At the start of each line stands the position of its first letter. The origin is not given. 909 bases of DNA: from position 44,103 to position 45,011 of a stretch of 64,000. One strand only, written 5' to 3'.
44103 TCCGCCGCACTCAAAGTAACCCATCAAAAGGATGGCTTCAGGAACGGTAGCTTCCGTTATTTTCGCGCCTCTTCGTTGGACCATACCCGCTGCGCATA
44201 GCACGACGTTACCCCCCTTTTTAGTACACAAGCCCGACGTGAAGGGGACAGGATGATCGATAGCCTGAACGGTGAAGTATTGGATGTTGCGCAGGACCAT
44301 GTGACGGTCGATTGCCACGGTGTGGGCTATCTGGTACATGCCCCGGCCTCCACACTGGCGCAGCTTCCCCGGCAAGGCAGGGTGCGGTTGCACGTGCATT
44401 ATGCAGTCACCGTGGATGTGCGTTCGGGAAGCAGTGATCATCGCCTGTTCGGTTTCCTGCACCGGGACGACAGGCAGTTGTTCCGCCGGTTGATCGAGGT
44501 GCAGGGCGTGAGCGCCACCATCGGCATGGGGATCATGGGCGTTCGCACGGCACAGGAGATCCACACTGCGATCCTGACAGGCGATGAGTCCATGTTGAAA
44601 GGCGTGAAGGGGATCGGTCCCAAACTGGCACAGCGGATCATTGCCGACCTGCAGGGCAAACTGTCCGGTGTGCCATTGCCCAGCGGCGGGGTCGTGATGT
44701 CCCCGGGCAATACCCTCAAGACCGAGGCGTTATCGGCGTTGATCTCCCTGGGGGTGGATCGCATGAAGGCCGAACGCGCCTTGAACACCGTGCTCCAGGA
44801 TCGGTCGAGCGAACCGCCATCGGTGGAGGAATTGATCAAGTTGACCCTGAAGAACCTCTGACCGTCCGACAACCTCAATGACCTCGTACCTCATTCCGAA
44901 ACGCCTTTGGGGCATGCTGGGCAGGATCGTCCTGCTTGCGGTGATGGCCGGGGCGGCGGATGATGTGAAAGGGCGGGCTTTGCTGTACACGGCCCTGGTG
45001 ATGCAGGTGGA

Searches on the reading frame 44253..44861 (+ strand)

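Call 69: search_protein_families(library=pfam, proteins=[window:44253-44861:+], max_evalue=0.000001)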
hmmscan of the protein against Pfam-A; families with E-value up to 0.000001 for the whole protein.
window:44253-44861:+ (202 aa): 3 families
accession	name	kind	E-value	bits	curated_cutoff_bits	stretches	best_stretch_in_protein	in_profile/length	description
PF01330.27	RuvA_N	-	4e-15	56.1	23.6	1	1-53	1-53/61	RuvA N terminal domain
PF14520.12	HHH_5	-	3.2e-09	37.6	27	1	77-134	1-56/57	Helix-hairpin-helix domain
PF07499.19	RuvA_C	-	3.2e-08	34.4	24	1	157-202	4-46/47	RuvA, C-terminal domain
